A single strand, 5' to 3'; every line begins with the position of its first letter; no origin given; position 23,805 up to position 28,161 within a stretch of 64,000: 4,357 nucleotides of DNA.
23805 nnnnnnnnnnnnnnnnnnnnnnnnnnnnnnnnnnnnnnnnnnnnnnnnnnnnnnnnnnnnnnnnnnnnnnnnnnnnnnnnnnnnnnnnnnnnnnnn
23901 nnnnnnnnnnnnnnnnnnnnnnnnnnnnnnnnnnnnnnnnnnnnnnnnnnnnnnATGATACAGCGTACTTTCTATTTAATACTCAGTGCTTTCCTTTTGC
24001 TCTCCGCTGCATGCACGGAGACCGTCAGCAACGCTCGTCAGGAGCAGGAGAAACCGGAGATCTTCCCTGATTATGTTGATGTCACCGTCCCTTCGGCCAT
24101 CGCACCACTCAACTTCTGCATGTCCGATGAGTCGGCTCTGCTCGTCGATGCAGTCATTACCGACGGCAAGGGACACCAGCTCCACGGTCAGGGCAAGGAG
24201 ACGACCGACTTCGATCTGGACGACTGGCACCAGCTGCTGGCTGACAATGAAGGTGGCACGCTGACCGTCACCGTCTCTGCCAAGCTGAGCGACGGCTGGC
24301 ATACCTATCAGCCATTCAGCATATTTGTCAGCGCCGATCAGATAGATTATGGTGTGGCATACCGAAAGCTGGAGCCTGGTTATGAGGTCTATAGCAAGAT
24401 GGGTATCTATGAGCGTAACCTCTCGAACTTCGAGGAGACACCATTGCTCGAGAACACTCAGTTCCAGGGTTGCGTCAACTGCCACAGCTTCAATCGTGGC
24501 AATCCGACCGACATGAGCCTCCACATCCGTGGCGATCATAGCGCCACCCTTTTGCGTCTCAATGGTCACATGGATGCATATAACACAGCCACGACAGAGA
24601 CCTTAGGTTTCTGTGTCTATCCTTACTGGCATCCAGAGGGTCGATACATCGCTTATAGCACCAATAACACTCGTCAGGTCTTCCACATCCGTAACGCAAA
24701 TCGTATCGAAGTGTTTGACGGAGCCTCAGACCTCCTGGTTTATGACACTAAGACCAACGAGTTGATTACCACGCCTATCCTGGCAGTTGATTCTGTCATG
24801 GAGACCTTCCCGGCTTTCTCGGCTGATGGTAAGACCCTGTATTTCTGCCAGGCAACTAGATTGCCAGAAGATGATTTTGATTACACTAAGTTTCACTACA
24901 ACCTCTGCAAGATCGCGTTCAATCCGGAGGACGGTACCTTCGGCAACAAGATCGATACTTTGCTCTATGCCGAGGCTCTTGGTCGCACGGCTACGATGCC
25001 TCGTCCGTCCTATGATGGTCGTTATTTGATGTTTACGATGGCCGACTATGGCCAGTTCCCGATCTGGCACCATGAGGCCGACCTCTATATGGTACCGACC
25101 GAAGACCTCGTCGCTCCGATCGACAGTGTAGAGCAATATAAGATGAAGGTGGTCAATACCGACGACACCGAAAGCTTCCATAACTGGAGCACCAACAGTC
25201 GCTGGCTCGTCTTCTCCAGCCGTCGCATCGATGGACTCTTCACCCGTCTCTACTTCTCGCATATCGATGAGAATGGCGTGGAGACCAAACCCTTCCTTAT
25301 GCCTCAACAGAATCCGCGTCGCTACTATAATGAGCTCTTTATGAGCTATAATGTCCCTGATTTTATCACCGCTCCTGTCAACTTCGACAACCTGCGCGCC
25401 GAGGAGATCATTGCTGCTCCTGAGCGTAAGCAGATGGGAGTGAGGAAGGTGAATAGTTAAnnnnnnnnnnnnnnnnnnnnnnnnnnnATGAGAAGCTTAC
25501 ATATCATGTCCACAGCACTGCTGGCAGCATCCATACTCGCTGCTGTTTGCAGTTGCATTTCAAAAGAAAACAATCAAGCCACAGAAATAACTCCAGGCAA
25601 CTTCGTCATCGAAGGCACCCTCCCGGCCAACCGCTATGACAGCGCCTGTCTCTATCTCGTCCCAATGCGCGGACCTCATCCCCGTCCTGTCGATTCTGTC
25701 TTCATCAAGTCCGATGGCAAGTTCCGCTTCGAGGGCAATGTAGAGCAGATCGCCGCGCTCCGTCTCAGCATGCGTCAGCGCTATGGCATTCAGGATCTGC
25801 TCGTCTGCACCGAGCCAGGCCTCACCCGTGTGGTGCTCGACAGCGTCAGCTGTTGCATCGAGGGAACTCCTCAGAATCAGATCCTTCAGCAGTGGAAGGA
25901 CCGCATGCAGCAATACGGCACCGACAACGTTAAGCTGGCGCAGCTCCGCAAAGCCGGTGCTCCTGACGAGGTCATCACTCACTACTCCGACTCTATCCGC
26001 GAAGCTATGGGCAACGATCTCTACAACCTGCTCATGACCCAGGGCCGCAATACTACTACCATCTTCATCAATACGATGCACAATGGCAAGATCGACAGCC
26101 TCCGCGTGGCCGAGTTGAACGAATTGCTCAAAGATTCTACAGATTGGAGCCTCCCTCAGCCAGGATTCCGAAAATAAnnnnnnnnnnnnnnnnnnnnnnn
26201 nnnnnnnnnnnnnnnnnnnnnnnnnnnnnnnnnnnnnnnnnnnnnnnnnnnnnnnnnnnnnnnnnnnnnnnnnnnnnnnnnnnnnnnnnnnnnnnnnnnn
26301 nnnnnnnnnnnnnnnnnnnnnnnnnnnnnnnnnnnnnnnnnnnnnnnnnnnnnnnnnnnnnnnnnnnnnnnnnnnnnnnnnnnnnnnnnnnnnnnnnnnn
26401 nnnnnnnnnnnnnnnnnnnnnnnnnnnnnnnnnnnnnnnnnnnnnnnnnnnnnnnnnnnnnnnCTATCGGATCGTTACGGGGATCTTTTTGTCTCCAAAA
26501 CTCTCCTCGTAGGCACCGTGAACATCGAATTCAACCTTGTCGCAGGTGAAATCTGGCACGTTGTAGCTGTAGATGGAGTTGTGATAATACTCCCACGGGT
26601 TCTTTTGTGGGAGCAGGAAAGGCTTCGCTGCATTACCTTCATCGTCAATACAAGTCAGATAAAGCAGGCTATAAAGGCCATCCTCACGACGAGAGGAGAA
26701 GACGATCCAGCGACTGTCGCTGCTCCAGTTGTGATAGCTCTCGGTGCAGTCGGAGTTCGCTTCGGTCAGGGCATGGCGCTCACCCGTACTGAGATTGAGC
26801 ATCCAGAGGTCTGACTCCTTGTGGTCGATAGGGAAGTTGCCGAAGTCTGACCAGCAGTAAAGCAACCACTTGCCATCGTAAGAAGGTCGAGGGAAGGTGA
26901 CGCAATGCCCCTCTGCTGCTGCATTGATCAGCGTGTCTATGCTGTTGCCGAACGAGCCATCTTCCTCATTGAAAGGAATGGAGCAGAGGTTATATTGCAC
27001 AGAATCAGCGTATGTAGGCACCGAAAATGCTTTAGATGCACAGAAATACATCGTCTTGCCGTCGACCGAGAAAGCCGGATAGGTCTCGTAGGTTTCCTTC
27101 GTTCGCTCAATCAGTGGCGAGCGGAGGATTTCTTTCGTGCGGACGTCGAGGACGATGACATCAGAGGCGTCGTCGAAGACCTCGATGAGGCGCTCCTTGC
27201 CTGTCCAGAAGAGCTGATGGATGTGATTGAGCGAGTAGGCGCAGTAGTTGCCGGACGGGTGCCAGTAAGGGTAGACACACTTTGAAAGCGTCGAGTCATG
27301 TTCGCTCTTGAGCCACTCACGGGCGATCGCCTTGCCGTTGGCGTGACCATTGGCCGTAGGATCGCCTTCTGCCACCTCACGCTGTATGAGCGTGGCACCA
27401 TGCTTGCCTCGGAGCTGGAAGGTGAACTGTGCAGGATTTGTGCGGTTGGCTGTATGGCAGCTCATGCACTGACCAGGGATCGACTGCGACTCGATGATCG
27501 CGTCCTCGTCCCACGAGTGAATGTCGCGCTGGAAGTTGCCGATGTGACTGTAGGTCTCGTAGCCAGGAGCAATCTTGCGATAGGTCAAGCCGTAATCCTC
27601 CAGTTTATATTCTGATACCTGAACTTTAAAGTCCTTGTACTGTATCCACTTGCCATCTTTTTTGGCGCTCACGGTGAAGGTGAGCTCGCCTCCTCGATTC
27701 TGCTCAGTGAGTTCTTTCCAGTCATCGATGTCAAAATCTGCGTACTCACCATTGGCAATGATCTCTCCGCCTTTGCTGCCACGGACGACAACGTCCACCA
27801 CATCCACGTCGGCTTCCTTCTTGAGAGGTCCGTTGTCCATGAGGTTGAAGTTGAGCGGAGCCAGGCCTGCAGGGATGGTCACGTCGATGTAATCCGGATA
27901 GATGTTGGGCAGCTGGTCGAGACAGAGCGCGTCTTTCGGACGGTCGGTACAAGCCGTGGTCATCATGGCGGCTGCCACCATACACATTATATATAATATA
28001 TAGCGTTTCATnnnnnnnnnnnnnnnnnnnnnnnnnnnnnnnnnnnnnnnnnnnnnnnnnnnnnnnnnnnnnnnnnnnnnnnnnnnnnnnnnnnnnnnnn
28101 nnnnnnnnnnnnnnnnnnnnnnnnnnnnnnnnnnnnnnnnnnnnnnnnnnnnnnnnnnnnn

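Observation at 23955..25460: Invariant single CxxCH motif in all three propeller lipoproteins: possible c-type heme site on a TolB-like scaffold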

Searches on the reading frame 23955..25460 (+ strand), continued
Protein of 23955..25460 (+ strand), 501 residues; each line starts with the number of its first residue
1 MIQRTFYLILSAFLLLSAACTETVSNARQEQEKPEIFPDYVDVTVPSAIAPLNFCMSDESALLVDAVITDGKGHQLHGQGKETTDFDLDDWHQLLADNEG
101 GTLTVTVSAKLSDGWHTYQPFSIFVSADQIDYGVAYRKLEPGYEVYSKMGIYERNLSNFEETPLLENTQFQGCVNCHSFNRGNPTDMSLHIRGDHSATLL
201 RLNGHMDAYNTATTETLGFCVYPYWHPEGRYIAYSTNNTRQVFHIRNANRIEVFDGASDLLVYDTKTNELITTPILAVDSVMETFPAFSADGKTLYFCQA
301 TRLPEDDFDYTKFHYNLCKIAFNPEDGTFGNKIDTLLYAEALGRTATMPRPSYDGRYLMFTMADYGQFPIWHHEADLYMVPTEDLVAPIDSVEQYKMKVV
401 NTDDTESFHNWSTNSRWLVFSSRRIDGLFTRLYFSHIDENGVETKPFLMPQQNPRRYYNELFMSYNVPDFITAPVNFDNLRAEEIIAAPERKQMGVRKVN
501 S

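Call 75: find_encoding_contigs(protein=P0089, flank=10000, max_places=2)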
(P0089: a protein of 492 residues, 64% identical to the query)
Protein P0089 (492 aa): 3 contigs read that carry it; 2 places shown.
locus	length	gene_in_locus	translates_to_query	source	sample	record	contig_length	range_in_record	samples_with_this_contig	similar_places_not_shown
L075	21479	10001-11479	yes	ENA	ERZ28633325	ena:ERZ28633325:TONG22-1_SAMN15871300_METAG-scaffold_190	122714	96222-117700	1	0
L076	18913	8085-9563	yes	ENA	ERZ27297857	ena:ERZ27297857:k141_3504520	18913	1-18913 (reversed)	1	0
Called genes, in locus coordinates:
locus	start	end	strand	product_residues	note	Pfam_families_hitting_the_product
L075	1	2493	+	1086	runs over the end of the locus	PF13620:CarboxypepD_reg, PF13715:CarbopepD_reg_2, PF07715:Plug, PF00593:TonB_dep_Rec_b-barrel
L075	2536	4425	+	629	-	PF14322:SusD-like_3, PF07980:SusD_RagB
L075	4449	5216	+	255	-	-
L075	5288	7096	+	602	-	PF19529:DUF6057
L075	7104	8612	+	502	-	PF26550:Tricorn_2nd (weak), PF07676:PD40 (faint)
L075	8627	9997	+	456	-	PF19529:DUF6057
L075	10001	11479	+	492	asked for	PF26550:Tricorn_2nd (faint), PF07676:PD40 (faint), PF26549:Tricorn_N (faint)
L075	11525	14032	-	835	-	PF01270:Glyco_hydro_8, PF22244:GCE_fung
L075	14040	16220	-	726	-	PF00331:Glyco_hydro_10, PF00756:Esterase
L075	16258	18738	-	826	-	PF13802:Gal_mutarotas_2 (faint), PF01055:Glyco_hydro_31_2nd, PF21365:Glyco_hydro_31_3rd, PF17137:DUF5110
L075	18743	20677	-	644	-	PF14508:GH97_N, PF10566:Glyco_hydro_97, PF14509:GH97_C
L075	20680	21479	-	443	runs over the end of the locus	PF03629:SASA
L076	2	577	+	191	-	?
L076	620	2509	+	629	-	PF14322:SusD-like_3, PF07980:SusD_RagB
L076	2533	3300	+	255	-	-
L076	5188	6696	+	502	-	PF26550:Tricorn_2nd (weak), PF07676:PD40 (faint)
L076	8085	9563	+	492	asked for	PF26550:Tricorn_2nd (faint), PF07676:PD40 (faint), PF26549:Tricorn_N (faint)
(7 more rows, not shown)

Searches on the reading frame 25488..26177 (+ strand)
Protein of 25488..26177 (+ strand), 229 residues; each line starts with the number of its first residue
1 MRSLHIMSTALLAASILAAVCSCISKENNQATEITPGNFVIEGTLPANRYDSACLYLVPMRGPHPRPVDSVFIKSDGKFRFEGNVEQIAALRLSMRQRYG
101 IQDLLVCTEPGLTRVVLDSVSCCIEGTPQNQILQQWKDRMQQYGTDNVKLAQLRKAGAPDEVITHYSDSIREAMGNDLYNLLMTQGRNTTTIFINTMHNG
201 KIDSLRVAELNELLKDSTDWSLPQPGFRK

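Call 3: search_protein_families(library=pfam, proteins=[window:25488-26177:+], max_evalue=0.01)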
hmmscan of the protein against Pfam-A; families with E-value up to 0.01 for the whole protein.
window:25488-26177:+ (229 aa): 1 family
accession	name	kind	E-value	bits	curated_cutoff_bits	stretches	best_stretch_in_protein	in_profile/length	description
PF14289.11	DUF4369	-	1.1e-09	39.2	25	1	39-132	1-90/91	Domain of unknown function (DUF4369)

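Call 4: search_protein_families(library=ncbifam, proteins=[window:25488-26177:+], max_evalue=0.01)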
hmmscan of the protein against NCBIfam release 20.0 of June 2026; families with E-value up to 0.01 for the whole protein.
window:25488-26177:+ (229 aa): 0 families

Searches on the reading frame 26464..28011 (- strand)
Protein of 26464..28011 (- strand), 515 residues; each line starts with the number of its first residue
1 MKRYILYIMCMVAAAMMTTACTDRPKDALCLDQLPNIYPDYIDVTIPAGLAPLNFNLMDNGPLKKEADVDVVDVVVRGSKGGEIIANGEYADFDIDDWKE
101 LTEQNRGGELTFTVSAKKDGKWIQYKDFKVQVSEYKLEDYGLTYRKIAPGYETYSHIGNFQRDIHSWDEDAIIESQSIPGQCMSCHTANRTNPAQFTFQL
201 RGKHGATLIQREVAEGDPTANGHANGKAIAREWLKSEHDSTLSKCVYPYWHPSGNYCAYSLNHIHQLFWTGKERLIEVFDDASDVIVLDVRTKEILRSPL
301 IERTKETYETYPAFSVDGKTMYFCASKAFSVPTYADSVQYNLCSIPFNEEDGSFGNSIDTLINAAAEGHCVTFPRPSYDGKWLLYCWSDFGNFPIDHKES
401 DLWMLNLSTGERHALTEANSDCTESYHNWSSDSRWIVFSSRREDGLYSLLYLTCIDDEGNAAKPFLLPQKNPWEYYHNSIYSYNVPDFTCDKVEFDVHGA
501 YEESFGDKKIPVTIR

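Call 3: search_protein_families(library=pfam, proteins=[window:26464-28011:-], max_evalue=0.01)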
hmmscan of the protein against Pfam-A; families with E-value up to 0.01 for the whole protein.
window:26464-28011:- (515 aa): 1 family
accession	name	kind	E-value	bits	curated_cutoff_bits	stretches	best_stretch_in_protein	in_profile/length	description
PF07676.18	PD40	-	2.4e-09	37.4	20.9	1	428-445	15-32/38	WD40-like Beta Propeller Repeat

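Call 4: search_protein_families(library=ncbifam, proteins=[window:26464-28011:-], max_evalue=0.01)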
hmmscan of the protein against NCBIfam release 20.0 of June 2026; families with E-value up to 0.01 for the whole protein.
window:26464-28011:- (515 aa): 4 families
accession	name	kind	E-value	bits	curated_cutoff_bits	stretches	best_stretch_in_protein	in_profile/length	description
NF053518.1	DipepPtdsDpp5Prph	equivalog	5e-05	22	900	0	373-443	252-319/655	dipeptidyl-peptidase Dpp5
TIGR02800.1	propeller_TolB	equivalog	9.9e-05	21.4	343.15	0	374-443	240-300/418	Tol-Pal system beta propeller repeat protein TolB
NF002183.0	PRK01029.1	equivalog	0.0073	15.4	405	0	374-452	332-399/429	Tol-Pal system protein TolB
NF053607.1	CHU_0125_OmpA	equivalog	0.008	14.7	620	0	306-381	273-340/639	CHU_0125 family OmpA-like outer membrane integrity protein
